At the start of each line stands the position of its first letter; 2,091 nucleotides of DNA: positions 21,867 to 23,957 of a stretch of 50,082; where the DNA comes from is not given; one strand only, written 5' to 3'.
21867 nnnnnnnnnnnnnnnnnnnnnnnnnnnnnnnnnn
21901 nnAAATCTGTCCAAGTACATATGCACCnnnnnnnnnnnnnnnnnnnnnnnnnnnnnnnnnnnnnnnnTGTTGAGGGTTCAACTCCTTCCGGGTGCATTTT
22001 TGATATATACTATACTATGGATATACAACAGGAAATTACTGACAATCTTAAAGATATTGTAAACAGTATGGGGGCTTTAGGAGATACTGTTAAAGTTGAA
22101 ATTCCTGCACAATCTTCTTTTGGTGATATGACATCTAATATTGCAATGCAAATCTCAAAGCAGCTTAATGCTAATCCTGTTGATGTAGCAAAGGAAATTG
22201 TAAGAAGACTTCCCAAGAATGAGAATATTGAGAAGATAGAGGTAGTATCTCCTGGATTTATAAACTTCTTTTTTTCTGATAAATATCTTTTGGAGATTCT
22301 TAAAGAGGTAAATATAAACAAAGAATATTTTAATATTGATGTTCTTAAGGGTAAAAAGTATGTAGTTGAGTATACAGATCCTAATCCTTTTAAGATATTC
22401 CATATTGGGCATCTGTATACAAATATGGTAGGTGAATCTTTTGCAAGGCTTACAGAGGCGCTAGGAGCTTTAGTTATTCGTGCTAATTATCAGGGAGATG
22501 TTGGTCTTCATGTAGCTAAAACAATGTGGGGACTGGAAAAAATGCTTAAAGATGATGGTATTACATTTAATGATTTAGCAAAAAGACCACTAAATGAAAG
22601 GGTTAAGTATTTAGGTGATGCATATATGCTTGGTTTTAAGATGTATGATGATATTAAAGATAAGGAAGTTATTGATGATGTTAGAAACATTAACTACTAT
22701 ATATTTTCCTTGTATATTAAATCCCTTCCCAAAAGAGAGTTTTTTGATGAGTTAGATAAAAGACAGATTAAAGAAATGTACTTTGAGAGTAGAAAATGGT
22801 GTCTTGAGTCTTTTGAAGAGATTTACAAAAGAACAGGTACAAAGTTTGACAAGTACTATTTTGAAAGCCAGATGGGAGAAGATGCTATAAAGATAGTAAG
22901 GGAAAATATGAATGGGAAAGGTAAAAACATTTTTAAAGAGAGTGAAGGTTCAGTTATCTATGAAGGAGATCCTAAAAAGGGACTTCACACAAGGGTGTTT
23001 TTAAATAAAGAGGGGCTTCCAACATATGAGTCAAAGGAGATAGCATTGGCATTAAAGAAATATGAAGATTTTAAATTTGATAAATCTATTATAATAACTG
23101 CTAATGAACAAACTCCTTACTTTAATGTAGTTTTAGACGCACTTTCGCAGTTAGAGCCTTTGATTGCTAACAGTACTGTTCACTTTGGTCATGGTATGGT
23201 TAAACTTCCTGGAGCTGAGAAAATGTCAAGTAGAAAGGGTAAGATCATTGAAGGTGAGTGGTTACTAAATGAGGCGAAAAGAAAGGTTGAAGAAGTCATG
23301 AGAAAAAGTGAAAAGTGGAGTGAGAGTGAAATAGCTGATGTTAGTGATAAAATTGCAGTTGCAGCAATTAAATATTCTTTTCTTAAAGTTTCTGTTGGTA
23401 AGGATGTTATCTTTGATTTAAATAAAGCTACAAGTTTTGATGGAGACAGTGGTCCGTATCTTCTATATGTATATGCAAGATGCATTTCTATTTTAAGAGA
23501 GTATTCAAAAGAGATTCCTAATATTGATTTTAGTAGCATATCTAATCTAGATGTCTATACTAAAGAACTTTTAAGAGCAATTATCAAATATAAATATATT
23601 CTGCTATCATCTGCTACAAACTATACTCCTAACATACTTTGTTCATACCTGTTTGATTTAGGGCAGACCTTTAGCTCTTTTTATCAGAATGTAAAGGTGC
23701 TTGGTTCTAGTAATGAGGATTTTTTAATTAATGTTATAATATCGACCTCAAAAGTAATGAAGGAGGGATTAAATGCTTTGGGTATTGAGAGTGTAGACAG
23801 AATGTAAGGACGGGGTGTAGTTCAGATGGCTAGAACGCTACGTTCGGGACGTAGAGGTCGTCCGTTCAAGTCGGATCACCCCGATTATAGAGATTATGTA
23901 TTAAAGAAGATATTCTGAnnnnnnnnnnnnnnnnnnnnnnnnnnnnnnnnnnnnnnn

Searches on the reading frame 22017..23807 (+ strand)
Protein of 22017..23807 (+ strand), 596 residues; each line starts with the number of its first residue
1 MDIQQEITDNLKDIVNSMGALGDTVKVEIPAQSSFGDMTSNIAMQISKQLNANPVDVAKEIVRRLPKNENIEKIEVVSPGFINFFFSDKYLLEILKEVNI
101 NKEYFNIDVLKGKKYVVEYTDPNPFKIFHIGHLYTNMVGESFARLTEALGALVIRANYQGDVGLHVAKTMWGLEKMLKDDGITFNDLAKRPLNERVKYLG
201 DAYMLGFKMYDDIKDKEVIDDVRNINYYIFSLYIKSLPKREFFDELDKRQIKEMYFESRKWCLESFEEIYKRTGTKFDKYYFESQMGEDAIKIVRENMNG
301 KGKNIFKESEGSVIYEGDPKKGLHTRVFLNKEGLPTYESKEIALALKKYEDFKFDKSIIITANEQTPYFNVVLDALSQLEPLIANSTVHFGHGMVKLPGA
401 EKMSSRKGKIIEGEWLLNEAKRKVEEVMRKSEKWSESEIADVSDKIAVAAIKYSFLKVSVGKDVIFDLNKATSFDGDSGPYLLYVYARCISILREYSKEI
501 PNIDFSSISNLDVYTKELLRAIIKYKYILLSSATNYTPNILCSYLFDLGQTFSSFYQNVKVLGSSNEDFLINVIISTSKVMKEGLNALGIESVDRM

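Call 11: search_protein_families(library=pfam, proteins=[window:22017-23807:+])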
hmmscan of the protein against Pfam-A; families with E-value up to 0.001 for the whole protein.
window:22017-23807:+ (596 aa): 3 families
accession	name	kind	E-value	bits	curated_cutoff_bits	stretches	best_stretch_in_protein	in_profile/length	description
PF00750.26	tRNA-synt_1d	-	1.8e-29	103.2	23.3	1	100-467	7-348/349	tRNA synthetases class I (R), catalytic domain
PF05746.21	DALR_1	-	1.1e-23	84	22.3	1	482-596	1-117/117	DALR anticodon binding domain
PF03485.21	Arg_tRNA_synt_N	-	2.6e-23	82.9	21.5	1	3-86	3-85/85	Arginyl tRNA synthetase N terminal domain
